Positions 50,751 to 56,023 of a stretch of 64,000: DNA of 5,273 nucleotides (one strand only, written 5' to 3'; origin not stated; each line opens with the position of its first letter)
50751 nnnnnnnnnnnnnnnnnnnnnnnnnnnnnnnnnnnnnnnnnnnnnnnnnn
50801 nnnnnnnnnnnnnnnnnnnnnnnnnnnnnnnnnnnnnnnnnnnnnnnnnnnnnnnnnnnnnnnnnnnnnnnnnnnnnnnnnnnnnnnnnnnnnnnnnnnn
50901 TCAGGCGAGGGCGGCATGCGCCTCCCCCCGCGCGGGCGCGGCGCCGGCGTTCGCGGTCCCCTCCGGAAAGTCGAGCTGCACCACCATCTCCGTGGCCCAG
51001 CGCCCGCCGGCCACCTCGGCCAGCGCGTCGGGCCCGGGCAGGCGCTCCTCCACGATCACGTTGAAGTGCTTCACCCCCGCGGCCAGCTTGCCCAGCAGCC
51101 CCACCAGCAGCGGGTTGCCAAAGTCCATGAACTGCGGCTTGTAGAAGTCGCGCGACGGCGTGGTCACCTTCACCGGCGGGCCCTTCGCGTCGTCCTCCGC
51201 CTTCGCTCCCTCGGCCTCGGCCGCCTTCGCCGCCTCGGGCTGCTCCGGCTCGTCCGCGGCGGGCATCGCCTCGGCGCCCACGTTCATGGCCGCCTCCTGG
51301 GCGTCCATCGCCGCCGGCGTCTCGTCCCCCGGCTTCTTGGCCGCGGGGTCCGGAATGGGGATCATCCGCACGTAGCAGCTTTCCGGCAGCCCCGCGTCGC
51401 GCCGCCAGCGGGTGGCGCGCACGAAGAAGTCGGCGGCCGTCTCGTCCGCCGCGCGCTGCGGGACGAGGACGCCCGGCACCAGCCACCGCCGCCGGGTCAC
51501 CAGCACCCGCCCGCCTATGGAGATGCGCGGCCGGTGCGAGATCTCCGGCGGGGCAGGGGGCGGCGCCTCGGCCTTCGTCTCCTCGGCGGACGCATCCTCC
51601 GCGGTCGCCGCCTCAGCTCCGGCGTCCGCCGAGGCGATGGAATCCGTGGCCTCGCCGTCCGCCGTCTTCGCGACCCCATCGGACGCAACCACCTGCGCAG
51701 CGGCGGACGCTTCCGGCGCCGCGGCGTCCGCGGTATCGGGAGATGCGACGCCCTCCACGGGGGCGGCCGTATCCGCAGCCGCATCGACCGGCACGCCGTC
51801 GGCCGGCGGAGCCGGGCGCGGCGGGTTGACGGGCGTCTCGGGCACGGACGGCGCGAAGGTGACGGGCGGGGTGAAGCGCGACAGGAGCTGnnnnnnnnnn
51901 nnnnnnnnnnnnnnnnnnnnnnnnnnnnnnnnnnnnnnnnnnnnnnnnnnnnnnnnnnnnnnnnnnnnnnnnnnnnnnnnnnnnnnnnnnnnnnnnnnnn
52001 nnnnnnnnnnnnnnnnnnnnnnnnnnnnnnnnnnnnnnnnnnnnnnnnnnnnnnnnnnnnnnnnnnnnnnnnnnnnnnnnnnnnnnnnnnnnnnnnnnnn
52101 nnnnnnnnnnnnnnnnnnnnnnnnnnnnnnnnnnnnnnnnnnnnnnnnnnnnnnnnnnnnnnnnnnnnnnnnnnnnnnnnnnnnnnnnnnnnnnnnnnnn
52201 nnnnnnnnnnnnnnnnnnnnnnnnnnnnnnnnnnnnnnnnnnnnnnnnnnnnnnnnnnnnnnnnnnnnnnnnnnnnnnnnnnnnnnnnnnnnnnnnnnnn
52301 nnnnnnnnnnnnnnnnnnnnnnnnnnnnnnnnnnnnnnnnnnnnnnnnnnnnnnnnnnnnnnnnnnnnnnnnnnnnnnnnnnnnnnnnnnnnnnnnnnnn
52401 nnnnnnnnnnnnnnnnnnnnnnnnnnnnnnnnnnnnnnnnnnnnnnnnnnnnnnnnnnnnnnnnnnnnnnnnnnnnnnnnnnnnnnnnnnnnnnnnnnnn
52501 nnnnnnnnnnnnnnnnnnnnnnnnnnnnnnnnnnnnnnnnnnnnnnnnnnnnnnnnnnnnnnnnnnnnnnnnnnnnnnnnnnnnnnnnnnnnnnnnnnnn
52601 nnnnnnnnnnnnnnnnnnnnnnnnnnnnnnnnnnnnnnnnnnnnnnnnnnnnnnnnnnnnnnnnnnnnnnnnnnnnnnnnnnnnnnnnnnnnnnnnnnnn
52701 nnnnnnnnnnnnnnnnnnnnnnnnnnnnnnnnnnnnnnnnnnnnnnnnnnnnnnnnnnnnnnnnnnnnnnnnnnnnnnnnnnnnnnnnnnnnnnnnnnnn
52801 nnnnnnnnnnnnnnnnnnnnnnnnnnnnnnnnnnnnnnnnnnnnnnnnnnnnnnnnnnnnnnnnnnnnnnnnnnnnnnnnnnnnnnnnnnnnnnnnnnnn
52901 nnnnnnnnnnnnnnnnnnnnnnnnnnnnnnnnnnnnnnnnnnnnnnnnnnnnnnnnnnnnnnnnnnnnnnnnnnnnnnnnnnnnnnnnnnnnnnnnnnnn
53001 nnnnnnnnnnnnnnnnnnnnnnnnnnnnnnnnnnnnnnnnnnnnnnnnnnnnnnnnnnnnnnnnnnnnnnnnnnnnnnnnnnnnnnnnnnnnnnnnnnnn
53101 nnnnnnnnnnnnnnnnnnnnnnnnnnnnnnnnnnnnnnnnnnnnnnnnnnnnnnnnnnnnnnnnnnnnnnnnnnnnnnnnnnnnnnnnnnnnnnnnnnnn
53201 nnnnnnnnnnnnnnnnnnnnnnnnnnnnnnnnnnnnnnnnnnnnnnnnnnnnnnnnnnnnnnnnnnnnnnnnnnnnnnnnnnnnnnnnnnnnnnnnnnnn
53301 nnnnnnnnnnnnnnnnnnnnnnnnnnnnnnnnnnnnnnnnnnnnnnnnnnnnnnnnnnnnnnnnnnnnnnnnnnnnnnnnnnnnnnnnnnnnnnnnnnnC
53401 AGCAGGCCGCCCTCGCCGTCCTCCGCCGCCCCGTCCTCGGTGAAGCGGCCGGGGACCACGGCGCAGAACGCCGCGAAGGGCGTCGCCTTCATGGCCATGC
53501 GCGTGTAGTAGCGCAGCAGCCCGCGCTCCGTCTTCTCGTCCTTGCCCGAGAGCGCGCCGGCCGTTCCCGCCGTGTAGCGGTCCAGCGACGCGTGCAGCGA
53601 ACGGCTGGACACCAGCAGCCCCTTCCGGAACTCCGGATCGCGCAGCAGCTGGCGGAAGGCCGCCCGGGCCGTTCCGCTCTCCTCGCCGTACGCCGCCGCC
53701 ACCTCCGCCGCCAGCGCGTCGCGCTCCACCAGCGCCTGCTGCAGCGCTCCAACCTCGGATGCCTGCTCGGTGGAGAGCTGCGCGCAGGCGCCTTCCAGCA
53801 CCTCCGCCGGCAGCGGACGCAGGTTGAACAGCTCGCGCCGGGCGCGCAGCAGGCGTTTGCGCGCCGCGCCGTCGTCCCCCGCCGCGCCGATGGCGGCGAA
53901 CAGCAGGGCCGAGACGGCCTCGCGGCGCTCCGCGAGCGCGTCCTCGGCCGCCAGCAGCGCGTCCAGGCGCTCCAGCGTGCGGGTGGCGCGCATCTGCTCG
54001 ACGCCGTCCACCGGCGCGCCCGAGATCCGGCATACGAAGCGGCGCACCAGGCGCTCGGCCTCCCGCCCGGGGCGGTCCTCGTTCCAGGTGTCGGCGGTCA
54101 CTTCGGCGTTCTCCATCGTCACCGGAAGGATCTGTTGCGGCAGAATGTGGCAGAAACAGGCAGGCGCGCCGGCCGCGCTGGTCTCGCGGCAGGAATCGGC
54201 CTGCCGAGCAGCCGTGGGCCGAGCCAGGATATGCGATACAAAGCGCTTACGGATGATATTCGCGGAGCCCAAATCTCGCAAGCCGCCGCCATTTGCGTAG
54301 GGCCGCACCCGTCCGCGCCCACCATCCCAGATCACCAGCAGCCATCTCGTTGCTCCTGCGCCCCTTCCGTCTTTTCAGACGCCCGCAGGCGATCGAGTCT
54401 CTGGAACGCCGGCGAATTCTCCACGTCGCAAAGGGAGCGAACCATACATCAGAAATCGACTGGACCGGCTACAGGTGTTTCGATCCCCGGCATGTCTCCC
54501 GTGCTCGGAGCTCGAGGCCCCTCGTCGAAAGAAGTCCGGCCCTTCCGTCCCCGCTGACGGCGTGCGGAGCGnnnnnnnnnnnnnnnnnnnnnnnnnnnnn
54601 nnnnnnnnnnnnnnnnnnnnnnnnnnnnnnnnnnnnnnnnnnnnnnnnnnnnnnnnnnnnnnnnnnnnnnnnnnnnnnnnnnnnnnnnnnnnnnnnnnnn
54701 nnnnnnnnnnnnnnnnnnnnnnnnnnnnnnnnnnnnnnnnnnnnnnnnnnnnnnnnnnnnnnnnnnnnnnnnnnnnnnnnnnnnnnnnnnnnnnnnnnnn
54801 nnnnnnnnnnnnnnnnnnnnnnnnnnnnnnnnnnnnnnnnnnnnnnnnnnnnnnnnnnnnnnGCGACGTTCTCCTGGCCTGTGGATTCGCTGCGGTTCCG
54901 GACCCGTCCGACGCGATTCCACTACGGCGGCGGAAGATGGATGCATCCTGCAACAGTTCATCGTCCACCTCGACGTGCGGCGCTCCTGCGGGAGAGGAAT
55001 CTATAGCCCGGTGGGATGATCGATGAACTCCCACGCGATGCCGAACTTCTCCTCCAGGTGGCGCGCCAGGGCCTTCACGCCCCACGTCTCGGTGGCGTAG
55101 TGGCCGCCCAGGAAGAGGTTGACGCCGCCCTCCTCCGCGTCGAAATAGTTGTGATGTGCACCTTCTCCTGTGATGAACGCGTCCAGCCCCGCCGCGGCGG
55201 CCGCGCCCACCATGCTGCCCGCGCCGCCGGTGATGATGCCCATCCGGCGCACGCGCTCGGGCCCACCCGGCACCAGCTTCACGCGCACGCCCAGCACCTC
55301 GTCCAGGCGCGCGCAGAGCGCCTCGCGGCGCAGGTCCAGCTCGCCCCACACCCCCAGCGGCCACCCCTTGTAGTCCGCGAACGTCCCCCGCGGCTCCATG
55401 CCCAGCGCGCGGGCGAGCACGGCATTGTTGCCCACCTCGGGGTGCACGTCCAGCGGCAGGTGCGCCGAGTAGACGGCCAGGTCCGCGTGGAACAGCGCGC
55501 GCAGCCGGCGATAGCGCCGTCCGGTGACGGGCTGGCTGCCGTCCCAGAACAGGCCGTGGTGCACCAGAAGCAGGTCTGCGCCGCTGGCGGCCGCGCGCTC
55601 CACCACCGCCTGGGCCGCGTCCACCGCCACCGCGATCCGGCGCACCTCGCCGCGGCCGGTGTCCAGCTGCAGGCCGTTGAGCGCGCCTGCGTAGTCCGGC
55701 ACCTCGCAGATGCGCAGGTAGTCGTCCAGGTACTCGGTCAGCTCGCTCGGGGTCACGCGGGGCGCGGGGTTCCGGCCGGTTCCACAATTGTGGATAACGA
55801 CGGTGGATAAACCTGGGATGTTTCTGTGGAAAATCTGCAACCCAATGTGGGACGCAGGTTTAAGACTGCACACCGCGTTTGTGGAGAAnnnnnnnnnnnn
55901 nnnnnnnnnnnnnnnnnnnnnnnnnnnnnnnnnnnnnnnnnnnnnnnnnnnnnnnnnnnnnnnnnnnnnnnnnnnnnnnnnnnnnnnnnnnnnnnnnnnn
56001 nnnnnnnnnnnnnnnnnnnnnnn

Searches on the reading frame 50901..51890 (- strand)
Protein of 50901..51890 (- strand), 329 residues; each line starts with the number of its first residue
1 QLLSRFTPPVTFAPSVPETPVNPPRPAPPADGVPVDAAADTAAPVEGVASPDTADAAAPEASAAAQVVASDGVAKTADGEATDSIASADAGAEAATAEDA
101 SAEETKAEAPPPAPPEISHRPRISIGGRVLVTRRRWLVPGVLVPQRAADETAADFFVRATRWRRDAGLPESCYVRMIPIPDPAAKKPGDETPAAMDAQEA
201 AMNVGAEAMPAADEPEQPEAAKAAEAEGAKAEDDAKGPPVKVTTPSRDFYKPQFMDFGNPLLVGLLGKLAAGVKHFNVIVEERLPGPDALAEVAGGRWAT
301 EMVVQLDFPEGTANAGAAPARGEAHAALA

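Call 63: search_protein_families(library=pfam, proteins=[window:50901-51890:-], max_evalue=1)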
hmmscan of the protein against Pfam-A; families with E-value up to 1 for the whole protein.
window:50901-51890:- (329 aa): 0 families

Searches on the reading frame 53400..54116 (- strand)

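Call 19: search_protein_families(library=pfam, proteins=[window:53400-54116:-], max_evalue=0.1)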
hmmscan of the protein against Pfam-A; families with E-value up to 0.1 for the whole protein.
window:53400-54116:- (239 aa): 2 families
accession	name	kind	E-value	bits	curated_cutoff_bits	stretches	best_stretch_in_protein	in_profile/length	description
PF04738.18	Lant_dehydr_N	-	8.9e-13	47.7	28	1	159-232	1-74/649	Lantibiotic dehydratase, N terminus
PF15039.11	DUF4530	-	0.067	13.8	28.1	0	77-130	39-87/113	Domain of unknown function (DUF4530)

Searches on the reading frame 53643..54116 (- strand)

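Call 63: search_protein_families(library=pfam, proteins=[window:53643-54116:-], max_evalue=1)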
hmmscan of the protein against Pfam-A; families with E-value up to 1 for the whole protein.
window:53643-54116:- (158 aa): 1 family
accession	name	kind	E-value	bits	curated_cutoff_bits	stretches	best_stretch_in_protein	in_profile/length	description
PF15039.11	DUF4530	-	0.03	14.9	28.1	1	77-130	39-87/113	Domain of unknown function (DUF4530)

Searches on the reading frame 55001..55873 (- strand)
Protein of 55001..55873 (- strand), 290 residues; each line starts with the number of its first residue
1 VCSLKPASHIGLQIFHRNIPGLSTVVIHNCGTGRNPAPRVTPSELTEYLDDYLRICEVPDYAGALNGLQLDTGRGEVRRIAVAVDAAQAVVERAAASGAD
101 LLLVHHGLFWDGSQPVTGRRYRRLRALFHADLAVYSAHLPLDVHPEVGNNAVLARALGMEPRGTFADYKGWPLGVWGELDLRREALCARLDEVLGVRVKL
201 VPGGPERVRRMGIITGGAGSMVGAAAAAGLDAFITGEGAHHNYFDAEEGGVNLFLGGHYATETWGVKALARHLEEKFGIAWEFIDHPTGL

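Call 7: search_protein_families(library=pfam, proteins=[window:55001-55873:-], max_evalue=0.01)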
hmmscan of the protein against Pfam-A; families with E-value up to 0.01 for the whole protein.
window:55001-55873:- (290 aa): 1 family
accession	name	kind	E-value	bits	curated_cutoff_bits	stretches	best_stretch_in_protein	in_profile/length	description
PF01784.24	DUF34_NIF3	-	4.1e-61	207.3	23.4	1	43-285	4-251/256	Duf34/NIF3 (NGG1p interacting factor 3)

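Call 8: search_protein_families(library=ncbifam, proteins=[window:55001-55873:-], max_evalue=0.01)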
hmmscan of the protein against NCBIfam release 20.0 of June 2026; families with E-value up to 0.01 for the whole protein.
window:55001-55873:- (290 aa): 2 families
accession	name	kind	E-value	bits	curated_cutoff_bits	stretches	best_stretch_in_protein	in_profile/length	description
NF008064.0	PRK10799.1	equivalog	1.3e-51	175.9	414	1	43-287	4-244/247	type 2 GTP cyclohydrolase I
TIGR00486.1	YbgI_SA1388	equivalog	6.3e-51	173.4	130.55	1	63-288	22-248/250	Nif3-like dinuclear metal center hexameric protein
